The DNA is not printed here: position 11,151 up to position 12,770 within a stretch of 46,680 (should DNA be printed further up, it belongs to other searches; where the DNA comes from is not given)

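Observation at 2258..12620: Six tandem AlkP-superfamily paralogs followed by a TMTC-like GT-C/TPR glycosyltransferase: candidate undescribed envelope system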

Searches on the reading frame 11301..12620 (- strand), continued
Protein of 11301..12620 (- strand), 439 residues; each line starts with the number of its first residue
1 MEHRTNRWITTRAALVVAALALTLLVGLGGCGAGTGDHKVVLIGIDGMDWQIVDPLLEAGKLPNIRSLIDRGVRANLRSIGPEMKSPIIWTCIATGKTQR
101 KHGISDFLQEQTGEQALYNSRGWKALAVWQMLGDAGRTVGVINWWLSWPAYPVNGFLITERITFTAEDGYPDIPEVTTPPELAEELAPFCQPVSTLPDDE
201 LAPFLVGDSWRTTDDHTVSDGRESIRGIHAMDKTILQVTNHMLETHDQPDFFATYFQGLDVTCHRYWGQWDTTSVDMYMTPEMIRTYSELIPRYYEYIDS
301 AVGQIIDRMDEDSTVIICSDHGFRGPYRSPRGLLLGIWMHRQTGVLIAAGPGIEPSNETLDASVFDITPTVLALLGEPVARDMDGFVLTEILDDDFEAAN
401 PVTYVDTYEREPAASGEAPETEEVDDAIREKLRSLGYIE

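Call 66: search_protein_families(library=pfam, proteins=[P0263, P0264, P0267, P0241, P0259, P0266, P0255, P0283, P0308, P0347], max_evalue=0.00001)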
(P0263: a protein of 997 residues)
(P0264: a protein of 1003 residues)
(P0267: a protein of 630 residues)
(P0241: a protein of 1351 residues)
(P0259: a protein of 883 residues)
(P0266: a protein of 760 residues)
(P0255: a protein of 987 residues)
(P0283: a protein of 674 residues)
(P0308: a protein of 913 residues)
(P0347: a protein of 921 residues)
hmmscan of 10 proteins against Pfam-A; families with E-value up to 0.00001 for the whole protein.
P0263 (997 aa): 23 families
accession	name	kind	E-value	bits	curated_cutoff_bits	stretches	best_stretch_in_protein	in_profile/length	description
PF00515.34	TPR_1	-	1e-60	199.6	27.8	3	745-778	1-34/34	Tetratricopeptide repeat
PF07719.23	TPR_2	-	3.2e-58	189.5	27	2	745-777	1-33/34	Tetratricopeptide repeat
PF13414.12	TPR_11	-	1.8e-57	191.2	26.8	5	820-861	1-42/42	TPR repeat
PF13181.12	TPR_8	-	2e-53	174.5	25.7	0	611-641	3-33/34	Tetratricopeptide repeat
PF13431.12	TPR_17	-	2e-46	152.8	24.4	0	768-800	2-34/34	Tetratricopeptide repeat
PF14559.12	TPR_19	-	6.4e-43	145.4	25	4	620-686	2-68/68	Tetratricopeptide repeat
PF13432.12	TPR_16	-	3.1e-36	123.8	32.7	4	615-676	3-64/65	Tetratricopeptide repeat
PF13424.12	TPR_12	-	5.8e-36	123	30.1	3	744-807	2-73/77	Tetratricopeptide repeat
PF13428.12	TPR_14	-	3e-34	114.4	23.5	0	615-651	7-43/44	Tetratricopeptide repeat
PF13374.12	TPR_10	-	3.2e-31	106.9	27.5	1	745-773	2-30/42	Tetratricopeptide repeat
PF01663.27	Phosphodiest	-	6.8e-30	105.3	23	1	200-486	1-224/342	Type I phosphodiesterase / nucleotide pyrophosphatase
PF13176.12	TPR_7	-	8.6e-27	91.3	27.9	0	747-777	1-33/36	Tetratricopeptide repeat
PF23914.1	TPR_CcmH_CycH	-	7.9e-19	68.5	42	0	904-967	39-102/158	Cytochrome c-type biogenesis protein H TPR domain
PF13174.12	TPR_6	-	3.2e-17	62.4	26.3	0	750-776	5-31/33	Tetratricopeptide repeat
PF13371.12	TPR_9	-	8.4e-14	51.8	35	0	891-950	5-64/73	Tetratricopeptide repeat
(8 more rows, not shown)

P0264 (1003 aa): 24 families
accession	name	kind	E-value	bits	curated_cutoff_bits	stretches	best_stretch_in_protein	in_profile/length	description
PF07719.23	TPR_2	-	1.6e-53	174.9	27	0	751-783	1-33/34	Tetratricopeptide repeat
PF00515.34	TPR_1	-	1.2e-49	164.6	27.8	1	751-784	1-34/34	Tetratricopeptide repeat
PF13181.12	TPR_8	-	1.3e-45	150.1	25.7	0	786-818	2-34/34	Tetratricopeptide repeat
PF13431.12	TPR_17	-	1.1e-44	147.4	24.4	0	773-805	1-33/34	Tetratricopeptide repeat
PF14559.12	TPR_19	-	1.3e-41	141.2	25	3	625-691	1-67/68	Tetratricopeptide repeat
PF13414.12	TPR_11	-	7.5e-40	134.8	26.8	2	730-761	7-38/42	TPR repeat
PF13424.12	TPR_12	-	1e-36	125.4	30.1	2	685-748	5-76/77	Tetratricopeptide repeat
PF13432.12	TPR_16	-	1.6e-33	115.2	32.7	2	825-884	3-62/65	Tetratricopeptide repeat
PF13428.12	TPR_14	-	2.5e-32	108.4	23.5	0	652-691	4-43/44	Tetratricopeptide repeat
PF01663.27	Phosphodiest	-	3.6e-29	102.9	23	1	213-497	1-224/342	Type I phosphodiesterase / nucleotide pyrophosphatase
PF13176.12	TPR_7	-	6.5e-27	91.7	27.9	0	755-783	3-33/36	Tetratricopeptide repeat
PF13374.12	TPR_10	-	1.2e-26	92.3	27.5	0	754-779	5-30/42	Tetratricopeptide repeat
PF13174.12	TPR_6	-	1.2e-18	66.8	26.3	0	654-680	5-31/33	Tetratricopeptide repeat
PF23914.1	TPR_CcmH_CycH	-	6.3e-18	65.5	42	0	847-942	44-142/158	Cytochrome c-type biogenesis protein H TPR domain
PF24575.1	TPR_Slam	-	1.6e-11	45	35.2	0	622-670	54-102/104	Surface lipoprotein assembly modifier, N-terminal TPR repeats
PF00884.28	Sulfatase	-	6.4e-08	32.7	25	0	463-552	207-300/301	Sulfatase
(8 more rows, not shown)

P0267 (630 aa): 2 families
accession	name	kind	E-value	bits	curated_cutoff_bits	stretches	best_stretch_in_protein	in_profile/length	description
PF01663.27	Phosphodiest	-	7.8e-23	82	23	1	202-520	3-224/342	Type I phosphodiesterase / nucleotide pyrophosphatase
PF00884.28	Sulfatase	-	5.1e-07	29.7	25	1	456-565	173-297/301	Sulfatase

P0241 (1351 aa): 17 families
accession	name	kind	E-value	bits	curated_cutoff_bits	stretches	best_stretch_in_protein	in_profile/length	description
PF01663.27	Phosphodiest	-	1.2e-59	203.1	23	3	681-968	1-222/342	Type I phosphodiesterase / nucleotide pyrophosphatase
PF00515.34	TPR_1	-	4.3e-58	191.3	27.8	4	1162-1194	2-34/34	Tetratricopeptide repeat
PF07719.23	TPR_2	-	3.4e-47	155.1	27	4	1162-1193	2-33/34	Tetratricopeptide repeat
PF13181.12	TPR_8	-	3.3e-45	148.8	25.7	2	1161-1193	1-33/34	Tetratricopeptide repeat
PF13414.12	TPR_11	-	1.2e-41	140.6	26.8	4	1168-1208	1-41/42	TPR repeat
PF13431.12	TPR_17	-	2.5e-38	127.6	24.4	1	1152-1181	4-33/34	Tetratricopeptide repeat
PF13424.12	TPR_12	-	3.5e-36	123.7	30.1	5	1127-1190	3-74/77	Tetratricopeptide repeat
PF13432.12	TPR_16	-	5.7e-29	100.6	32.7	4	1166-1227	2-63/65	Tetratricopeptide repeat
PF14559.12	TPR_19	-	6.4e-25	87.7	25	1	1172-1227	2-57/68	Tetratricopeptide repeat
PF13428.12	TPR_14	-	2.3e-24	83.8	23.5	0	1164-1203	4-43/44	Tetratricopeptide repeat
PF13374.12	TPR_10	-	2.7e-24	84.8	27.5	0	1163-1189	4-30/42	Tetratricopeptide repeat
PF13371.12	TPR_9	-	2.4e-17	63.1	35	0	1134-1197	2-65/73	Tetratricopeptide repeat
PF13176.12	TPR_7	-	8e-17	60.3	27.9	0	1163-1193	1-33/36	Tetratricopeptide repeat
PF13174.12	TPR_6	-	6.8e-14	51.9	26.3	0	1166-1193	5-32/33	Tetratricopeptide repeat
PF23914.1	TPR_CcmH_CycH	-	5.7e-13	49.4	42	0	1092-1193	49-153/158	Cytochrome c-type biogenesis protein H TPR domain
PF00884.28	Sulfatase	-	4.8e-09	36.4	25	0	930-1025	201-300/301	Sulfatase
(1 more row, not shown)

P0259 (883 aa): 26 families (the best 25 are shown)
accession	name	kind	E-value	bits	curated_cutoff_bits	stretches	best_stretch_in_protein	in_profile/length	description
PF07719.23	TPR_2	-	1e-53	175.5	27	0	653-683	1-31/34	Tetratricopeptide repeat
PF00515.34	TPR_1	-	3.1e-52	172.8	27.8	0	653-683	1-31/34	Tetratricopeptide repeat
PF13414.12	TPR_11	-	3.9e-52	174.1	26.8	3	525-561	2-38/42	TPR repeat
PF13431.12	TPR_17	-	2.2e-43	143.3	24.4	1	608-638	2-32/34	Tetratricopeptide repeat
PF13181.12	TPR_8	-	8.9e-39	128.8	25.7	0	586-618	2-34/34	Tetratricopeptide repeat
PF13424.12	TPR_12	-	5.6e-37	126.2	30.1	3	653-711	3-62/77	Tetratricopeptide repeat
PF14559.12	TPR_19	-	2.8e-35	120.9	25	1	530-583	4-57/68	Tetratricopeptide repeat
PF13432.12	TPR_16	-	4.3e-33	113.8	32.7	0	589-651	1-63/65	Tetratricopeptide repeat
PF13428.12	TPR_14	-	6.3e-30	101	23.5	0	523-558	7-42/44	Tetratricopeptide repeat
PF01663.27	Phosphodiest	-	2.7e-29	103.3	23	1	31-339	1-237/342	Type I phosphodiesterase / nucleotide pyrophosphatase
PF13371.12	TPR_9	-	2.4e-24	85.6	35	1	456-519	2-65/73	Tetratricopeptide repeat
PF13176.12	TPR_7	-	8e-19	66.5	27.9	0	655-683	1-29/36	Tetratricopeptide repeat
PF24575.1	TPR_Slam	-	8.8e-18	65.1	35.2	0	754-807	37-91/104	Surface lipoprotein assembly modifier, N-terminal TPR repeats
PF13174.12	TPR_6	-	8.9e-16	57.8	26.3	0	523-549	6-32/33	Tetratricopeptide repeat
PF23914.1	TPR_CcmH_CycH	-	6.8e-15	55.7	42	0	477-576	44-146/158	Cytochrome c-type biogenesis protein H TPR domain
PF00884.28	Sulfatase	-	1.1e-06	28.7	25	0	292-377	211-300/301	Sulfatase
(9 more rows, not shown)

P0266 (760 aa): 21 families
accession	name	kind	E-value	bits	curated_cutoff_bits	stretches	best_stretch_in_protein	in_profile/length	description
PF01663.27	Phosphodiest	-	3.7e-34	119.3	23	1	30-332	1-234/342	Type I phosphodiesterase / nucleotide pyrophosphatase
PF07719.23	TPR_2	-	6e-25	85.7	27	1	652-680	2-30/34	Tetratricopeptide repeat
PF14559.12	TPR_19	-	8.3e-22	77.7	25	1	628-680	2-54/68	Tetratricopeptide repeat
PF13431.12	TPR_17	-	1.3e-21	75.5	24.4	0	640-671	2-33/34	Tetratricopeptide repeat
PF00515.34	TPR_1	-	9.8e-21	73.1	27.8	1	652-680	2-30/34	Tetratricopeptide repeat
PF13432.12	TPR_16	-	1.6e-19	70.4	32.7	0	655-708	1-54/65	Tetratricopeptide repeat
PF13181.12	TPR_8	-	3.1e-16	58.5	25.7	0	652-678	2-28/34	Tetratricopeptide repeat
PF13428.12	TPR_14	-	7.2e-16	57.6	23.5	0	689-728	5-44/44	Tetratricopeptide repeat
PF13414.12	TPR_11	-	2.2e-15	56.5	26.8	0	626-664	3-41/42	TPR repeat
PF13424.12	TPR_12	-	6e-15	55.6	30.1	0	653-679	47-73/77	Tetratricopeptide repeat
PF13374.12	TPR_10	-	3.8e-11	43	27.5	0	653-679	4-30/42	Tetratricopeptide repeat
PF23914.1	TPR_CcmH_CycH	-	3.8e-10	40.3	42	0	555-647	56-151/158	Cytochrome c-type biogenesis protein H TPR domain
PF17874.7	TPR_MalT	-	7.1e-10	39.1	45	0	584-729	41-207/336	MalT-like TPR region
PF13176.12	TPR_7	-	2.8e-09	36.8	27.9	0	653-680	1-28/36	Tetratricopeptide repeat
PF13371.12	TPR_9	-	4.9e-09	36.5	35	0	624-681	2-59/73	Tetratricopeptide repeat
PF00884.28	Sulfatase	-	7.5e-09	35.8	25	1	219-377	141-300/301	Sulfatase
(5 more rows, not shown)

P0255 (987 aa): 27 families (the best 25 are shown)
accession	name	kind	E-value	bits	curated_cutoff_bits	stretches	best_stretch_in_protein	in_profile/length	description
PF00515.34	TPR_1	-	8.5e-63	206.2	27.8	1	603-634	3-34/34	Tetratricopeptide repeat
PF07719.23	TPR_2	-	5.8e-62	201.2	27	0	636-668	2-34/34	Tetratricopeptide repeat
PF13414.12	TPR_11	-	4.4e-55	183.5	26.8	3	812-853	1-42/42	TPR repeat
PF13181.12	TPR_8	-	3.1e-45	148.9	25.7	0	737-768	1-32/34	Tetratricopeptide repeat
PF13431.12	TPR_17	-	1.6e-43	143.8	24.4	0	760-791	2-33/34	Tetratricopeptide repeat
PF14559.12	TPR_19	-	2.2e-40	137.3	25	3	611-677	1-67/68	Tetratricopeptide repeat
PF13432.12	TPR_16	-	2.5e-39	133.7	32.7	2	607-668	3-64/65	Tetratricopeptide repeat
PF13424.12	TPR_12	-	7.5e-39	132.2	30.1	1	672-733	6-75/77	Tetratricopeptide repeat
PF13428.12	TPR_14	-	8.7e-35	116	23.5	0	607-642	7-42/44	Tetratricopeptide repeat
PF01663.27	Phosphodiest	-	4e-31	109.3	23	1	191-478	2-225/342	Type I phosphodiesterase / nucleotide pyrophosphatase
PF13374.12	TPR_10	-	8.4e-27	92.8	27.5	0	773-799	4-30/42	Tetratricopeptide repeat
PF13176.12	TPR_7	-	1.2e-25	87.8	27.9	0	774-803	2-33/36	Tetratricopeptide repeat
PF23914.1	TPR_CcmH_CycH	-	6.7e-22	78.5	42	1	627-729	42-147/158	Cytochrome c-type biogenesis protein H TPR domain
PF13371.12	TPR_9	-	5.6e-20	71.6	35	0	677-735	3-61/73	Tetratricopeptide repeat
PF13174.12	TPR_6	-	2.4e-19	69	26.3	0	874-904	1-31/33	Tetratricopeptide repeat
PF00884.28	Sulfatase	-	3.6e-07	30.2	25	1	242-533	56-300/301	Sulfatase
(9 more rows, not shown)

P0283 (674 aa): 1 family
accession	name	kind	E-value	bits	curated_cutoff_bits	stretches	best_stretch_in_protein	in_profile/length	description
PF01663.27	Phosphodiest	-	6.1e-30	105.4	23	1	257-580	1-240/342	Type I phosphodiesterase / nucleotide pyrophosphatase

P0308 (913 aa): 11 families
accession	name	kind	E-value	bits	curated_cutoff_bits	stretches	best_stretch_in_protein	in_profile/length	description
PF01663.27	Phosphodiest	-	5.4e-31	108.9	23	1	214-507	1-225/342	Type I phosphodiesterase / nucleotide pyrophosphatase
PF14559.12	TPR_19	-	3.3e-12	47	25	1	728-786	5-63/68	Tetratricopeptide repeat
PF13432.12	TPR_16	-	6.9e-11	42.8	32.7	1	728-782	11-65/65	Tetratricopeptide repeat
PF07719.23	TPR_2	-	2.6e-10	40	27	0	647-675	1-29/34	Tetratricopeptide repeat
PF13414.12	TPR_11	-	6.3e-09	35.8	26.8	0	762-791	8-37/42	TPR repeat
PF13428.12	TPR_14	-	8.4e-09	35.7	23.5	0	750-786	3-39/44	Tetratricopeptide repeat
PF00515.34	TPR_1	-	5.1e-08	32.8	27.8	0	647-675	1-29/34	Tetratricopeptide repeat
PF13181.12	TPR_8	-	8e-08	32.3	25.7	0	749-780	2-33/34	Tetratricopeptide repeat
PF00884.28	Sulfatase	-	2.1e-07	31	25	1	400-561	145-300/301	Sulfatase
PF13431.12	TPR_17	-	4.5e-07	30.1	24.4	0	736-768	1-33/34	Tetratricopeptide repeat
PF01145.31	Band_7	-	3.3e-06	27.7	23.6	1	43-135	14-103/176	SPFH domain / Band 7 family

P0347 (921 aa): 21 families
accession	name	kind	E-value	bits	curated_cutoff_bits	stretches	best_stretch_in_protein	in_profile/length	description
PF07719.23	TPR_2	-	2e-46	152.7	27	1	633-663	3-33/34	Tetratricopeptide repeat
PF00515.34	TPR_1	-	8.7e-44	146.1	27.8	1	633-664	3-34/34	Tetratricopeptide repeat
PF13181.12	TPR_8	-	9.3e-44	144.3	25.7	1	633-663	3-33/34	Tetratricopeptide repeat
PF13414.12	TPR_11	-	3.5e-41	139.1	26.8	2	638-679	1-42/42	TPR repeat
PF13432.12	TPR_16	-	4.5e-40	136.1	32.7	2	637-696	3-62/65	Tetratricopeptide repeat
PF13431.12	TPR_17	-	1.7e-39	131.2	24.4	0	654-686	2-34/34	Tetratricopeptide repeat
PF14559.12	TPR_19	-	4.2e-37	126.7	25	2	505-569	1-64/68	Tetratricopeptide repeat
PF13424.12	TPR_12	-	4.5e-36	123.3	30.1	2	665-741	3-75/77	Tetratricopeptide repeat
PF01663.27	Phosphodiest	-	4.1e-29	102.7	23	1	63-356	2-226/342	Type I phosphodiesterase / nucleotide pyrophosphatase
PF13428.12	TPR_14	-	2e-28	96.4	23.5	0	638-666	8-36/44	Tetratricopeptide repeat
PF13374.12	TPR_10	-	4e-24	84.3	27.5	0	634-659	5-30/42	Tetratricopeptide repeat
PF13176.12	TPR_7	-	6.5e-24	82.4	27.9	0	635-659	3-29/36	Tetratricopeptide repeat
PF07721.20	TPR_4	-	4.6e-14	52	27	0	670-687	6-23/26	Tetratricopeptide repeat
PF13371.12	TPR_9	-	5.5e-10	39.5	35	0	765-818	15-68/73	Tetratricopeptide repeat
PF13174.12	TPR_6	-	1.3e-09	38.5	26.3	0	781-810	2-31/33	Tetratricopeptide repeat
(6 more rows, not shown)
